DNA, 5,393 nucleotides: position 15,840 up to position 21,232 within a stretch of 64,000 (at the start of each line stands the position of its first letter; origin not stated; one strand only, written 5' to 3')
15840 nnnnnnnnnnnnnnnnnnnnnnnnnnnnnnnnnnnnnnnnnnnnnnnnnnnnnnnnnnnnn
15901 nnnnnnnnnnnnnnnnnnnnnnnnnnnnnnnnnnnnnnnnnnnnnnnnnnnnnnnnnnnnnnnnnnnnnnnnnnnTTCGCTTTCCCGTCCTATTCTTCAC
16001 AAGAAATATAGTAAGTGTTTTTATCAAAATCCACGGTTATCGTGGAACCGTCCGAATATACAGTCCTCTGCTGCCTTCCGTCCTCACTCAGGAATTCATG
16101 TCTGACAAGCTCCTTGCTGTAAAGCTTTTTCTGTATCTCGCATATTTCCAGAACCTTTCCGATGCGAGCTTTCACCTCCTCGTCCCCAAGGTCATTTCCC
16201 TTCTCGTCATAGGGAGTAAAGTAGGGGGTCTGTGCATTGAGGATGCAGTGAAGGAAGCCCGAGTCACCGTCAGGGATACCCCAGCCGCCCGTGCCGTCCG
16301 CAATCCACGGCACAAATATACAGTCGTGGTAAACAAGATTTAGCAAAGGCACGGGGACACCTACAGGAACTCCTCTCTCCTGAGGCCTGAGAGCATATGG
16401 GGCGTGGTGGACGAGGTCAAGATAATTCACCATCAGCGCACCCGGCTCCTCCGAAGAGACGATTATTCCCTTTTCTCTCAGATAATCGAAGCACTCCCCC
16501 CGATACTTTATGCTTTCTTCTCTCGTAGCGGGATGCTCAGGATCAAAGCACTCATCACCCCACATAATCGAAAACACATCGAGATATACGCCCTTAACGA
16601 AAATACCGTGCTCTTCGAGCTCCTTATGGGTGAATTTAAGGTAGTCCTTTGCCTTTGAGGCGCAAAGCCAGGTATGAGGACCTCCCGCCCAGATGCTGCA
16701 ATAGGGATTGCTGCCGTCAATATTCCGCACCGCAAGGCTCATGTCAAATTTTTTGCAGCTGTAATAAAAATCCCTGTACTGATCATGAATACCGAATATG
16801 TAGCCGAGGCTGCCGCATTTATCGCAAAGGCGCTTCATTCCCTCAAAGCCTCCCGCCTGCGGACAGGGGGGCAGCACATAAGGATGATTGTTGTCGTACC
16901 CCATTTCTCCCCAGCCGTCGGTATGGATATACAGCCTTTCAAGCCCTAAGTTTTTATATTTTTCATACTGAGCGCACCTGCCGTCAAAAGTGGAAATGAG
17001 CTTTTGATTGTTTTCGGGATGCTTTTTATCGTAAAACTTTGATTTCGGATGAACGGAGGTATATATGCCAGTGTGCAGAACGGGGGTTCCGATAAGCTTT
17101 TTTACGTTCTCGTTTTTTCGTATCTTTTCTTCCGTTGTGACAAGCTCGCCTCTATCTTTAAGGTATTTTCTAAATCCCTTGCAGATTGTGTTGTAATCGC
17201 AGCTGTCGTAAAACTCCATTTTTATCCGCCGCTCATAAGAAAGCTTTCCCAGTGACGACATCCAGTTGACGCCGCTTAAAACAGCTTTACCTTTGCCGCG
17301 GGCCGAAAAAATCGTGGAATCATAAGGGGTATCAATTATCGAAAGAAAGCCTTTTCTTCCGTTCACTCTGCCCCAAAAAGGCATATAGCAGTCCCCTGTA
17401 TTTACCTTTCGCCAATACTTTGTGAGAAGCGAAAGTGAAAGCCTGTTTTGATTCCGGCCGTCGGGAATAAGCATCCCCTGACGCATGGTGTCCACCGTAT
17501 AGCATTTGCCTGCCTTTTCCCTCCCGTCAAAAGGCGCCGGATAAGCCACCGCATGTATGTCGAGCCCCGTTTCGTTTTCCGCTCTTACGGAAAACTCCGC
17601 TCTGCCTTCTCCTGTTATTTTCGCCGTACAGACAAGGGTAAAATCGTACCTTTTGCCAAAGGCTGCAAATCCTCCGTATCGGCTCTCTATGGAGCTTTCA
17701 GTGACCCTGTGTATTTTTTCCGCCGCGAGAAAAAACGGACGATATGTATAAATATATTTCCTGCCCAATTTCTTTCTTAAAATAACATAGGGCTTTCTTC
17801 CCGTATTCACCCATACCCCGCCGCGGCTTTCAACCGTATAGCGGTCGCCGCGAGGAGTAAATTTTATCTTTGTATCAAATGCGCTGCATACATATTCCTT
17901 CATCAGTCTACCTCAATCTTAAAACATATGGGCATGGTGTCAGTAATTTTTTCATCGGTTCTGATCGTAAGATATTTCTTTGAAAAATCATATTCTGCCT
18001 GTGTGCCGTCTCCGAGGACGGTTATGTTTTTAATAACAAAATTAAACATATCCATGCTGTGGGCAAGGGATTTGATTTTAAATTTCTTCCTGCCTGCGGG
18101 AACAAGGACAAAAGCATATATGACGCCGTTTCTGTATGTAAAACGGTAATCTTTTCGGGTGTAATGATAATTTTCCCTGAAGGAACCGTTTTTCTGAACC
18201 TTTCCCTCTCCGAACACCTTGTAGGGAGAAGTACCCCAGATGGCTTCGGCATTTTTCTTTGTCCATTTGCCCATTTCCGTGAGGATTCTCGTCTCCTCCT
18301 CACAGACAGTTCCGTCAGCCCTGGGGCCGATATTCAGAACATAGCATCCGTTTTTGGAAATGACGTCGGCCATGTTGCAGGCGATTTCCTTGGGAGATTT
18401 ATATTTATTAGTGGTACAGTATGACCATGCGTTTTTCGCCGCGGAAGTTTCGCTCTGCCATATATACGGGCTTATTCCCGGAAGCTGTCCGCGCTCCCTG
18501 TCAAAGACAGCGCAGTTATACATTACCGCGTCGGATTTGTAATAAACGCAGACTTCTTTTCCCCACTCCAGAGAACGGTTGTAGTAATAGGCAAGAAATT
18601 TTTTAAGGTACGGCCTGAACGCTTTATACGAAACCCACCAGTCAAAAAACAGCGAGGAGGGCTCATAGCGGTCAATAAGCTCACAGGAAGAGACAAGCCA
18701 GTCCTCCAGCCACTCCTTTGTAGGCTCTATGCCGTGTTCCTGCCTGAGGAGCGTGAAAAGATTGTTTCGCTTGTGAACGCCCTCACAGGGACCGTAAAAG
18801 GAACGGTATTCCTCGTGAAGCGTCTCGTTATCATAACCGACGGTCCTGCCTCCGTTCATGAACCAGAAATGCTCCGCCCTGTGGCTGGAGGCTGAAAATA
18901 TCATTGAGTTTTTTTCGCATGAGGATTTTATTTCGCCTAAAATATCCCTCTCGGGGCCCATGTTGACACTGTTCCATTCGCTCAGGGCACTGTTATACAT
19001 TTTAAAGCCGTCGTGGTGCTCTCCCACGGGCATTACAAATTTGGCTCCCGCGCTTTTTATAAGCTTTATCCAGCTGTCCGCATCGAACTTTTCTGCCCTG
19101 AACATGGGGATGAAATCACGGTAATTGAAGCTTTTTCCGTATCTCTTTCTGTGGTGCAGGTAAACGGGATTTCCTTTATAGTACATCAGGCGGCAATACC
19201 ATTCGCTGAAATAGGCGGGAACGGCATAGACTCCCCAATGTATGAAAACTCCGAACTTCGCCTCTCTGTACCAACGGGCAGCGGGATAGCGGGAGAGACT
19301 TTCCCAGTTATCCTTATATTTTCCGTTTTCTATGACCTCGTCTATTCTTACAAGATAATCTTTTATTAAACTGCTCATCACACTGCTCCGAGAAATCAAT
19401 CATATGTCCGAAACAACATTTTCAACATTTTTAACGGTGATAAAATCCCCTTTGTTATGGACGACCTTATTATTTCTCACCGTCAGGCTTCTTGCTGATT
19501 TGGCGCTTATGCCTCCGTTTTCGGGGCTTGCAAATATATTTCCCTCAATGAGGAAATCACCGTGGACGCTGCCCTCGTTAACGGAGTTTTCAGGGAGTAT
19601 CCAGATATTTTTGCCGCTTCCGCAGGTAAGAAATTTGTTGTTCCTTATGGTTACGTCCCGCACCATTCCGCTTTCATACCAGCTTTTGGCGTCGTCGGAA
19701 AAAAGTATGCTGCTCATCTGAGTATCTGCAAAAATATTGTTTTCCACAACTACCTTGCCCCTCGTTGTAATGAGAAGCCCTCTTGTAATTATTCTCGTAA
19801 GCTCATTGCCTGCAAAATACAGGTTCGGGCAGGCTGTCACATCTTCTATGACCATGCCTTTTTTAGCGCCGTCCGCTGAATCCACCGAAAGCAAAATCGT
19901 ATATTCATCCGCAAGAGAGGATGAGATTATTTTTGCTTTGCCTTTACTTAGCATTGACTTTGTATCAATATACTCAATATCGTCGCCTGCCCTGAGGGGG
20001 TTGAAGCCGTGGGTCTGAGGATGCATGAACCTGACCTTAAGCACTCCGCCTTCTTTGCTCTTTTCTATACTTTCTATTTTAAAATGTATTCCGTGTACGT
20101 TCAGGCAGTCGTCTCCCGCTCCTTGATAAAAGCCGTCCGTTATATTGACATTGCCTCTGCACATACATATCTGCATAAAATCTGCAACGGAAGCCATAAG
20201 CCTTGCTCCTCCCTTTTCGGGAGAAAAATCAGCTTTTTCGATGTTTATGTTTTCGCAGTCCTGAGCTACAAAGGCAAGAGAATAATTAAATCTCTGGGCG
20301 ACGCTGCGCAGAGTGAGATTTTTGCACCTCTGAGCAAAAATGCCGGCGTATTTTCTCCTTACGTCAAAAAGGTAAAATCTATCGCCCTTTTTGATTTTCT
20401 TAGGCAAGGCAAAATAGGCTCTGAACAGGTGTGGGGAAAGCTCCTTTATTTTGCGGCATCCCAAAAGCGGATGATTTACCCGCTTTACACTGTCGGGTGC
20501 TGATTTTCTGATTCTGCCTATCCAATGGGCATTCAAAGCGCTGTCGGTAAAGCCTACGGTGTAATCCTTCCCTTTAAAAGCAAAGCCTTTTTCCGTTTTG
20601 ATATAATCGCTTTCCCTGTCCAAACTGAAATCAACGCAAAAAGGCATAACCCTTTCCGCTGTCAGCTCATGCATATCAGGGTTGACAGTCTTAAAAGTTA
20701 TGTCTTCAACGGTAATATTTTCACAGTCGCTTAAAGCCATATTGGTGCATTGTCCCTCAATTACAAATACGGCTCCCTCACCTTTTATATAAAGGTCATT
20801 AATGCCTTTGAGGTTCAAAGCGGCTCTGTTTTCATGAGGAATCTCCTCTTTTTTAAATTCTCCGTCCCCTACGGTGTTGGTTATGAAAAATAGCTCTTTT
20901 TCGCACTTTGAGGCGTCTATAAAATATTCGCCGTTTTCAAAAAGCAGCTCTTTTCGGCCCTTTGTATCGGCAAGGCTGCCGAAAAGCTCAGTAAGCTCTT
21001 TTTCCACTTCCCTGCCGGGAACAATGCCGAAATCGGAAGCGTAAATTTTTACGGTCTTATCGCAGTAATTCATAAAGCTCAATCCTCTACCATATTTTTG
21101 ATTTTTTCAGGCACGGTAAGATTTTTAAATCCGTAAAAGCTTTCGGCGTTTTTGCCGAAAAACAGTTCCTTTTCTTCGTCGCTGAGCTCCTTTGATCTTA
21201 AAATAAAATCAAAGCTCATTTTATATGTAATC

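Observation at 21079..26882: uxaB-uxaA without uxaC, joined to a lactonase and two MDR dehydrogenases: candidate L-galactose-to-KDG oxidative pathway inside a fucosidase-type operon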

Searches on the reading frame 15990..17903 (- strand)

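Call 6: search_protein_families(library=pfam, proteins=[window:15990-17903:-])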
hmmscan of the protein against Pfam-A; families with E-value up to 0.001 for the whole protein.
window:15990-17903:- (637 aa): 2 families
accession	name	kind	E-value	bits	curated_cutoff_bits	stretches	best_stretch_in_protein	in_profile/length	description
PF18952.6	DUF5696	-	7.4e-15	54.9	25.6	1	224-529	196-492/612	Family of unknown function (DUF5696)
PF19773.5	DUF6259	-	1.6e-06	27.9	28.7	1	324-530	78-294/300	Domain of unknown function (DUF6259)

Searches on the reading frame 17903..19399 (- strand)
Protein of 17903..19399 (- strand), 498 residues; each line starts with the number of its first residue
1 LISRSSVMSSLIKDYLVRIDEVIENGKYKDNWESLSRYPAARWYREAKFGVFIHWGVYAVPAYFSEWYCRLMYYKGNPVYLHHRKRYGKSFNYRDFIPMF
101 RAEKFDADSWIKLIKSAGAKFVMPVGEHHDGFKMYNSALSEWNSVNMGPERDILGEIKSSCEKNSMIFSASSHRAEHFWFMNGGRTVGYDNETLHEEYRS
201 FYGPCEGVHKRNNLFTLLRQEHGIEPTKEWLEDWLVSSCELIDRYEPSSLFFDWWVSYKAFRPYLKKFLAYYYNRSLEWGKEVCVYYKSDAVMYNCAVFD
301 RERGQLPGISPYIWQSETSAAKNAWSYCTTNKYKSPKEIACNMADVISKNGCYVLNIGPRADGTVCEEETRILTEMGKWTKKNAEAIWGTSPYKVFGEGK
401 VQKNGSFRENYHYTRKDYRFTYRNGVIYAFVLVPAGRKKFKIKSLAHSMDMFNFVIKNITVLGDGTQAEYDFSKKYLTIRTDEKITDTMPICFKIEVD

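Call 4: search_protein_families(library=pfam, proteins=[window:17903-19399:-])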
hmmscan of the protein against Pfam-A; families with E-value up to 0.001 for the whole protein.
window:17903-19399:- (498 aa): 1 family
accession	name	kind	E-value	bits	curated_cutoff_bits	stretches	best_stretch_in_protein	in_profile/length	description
PF01120.23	Alpha_L_fucos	-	6.5e-88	295.9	25.2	1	21-385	7-345/345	Alpha-L-fucosidase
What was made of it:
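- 17903..19399 (-): GH29 alpha-L-fucosidase-family enzyme. Pfam Alpha_L_fucos gives 296 bits (call 4).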

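Call 5: search_protein_families(library=ncbifam, proteins=[window:17903-19399:-])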
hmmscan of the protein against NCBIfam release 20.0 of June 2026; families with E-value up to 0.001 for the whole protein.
window:17903-19399:- (498 aa): 0 families

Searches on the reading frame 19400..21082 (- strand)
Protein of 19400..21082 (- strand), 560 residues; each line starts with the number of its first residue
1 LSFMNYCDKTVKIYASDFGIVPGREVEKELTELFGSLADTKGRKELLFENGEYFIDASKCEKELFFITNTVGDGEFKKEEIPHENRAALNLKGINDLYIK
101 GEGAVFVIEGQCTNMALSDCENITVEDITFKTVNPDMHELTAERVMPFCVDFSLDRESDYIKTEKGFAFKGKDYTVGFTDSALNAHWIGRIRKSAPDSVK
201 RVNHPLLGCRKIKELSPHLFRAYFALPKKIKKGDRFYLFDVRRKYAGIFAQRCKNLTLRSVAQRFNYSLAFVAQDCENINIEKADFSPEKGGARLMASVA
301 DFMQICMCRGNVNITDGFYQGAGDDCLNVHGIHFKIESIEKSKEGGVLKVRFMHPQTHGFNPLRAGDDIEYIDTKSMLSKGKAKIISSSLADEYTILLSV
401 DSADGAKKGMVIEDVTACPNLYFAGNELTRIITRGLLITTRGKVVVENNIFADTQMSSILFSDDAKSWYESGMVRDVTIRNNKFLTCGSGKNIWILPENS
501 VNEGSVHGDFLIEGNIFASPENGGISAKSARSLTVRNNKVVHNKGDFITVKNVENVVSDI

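Call 4: search_protein_families(library=pfam, proteins=[window:19400-21082:-])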
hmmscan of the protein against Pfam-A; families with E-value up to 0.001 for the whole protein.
window:19400-21082:- (560 aa): 3 families
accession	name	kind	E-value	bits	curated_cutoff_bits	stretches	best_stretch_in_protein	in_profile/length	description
PF23764.1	Beta-barrel_GLAA-B_II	-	2e-12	47.5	28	1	348-401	2-54/67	GLAA-B beta-barrel domain II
PF13229.12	Beta_helix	-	2.2e-07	31.1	25.9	1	421-556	11-127/158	Right handed beta helix region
PF05048.19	NosD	-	7.5e-06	26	23.6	0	507-555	91-139/212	Periplasmic copper-binding protein (NosD)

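Call 5: search_protein_families(library=ncbifam, proteins=[window:19400-21082:-])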
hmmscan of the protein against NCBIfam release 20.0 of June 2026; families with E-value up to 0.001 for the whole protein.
window:19400-21082:- (560 aa): 0 families
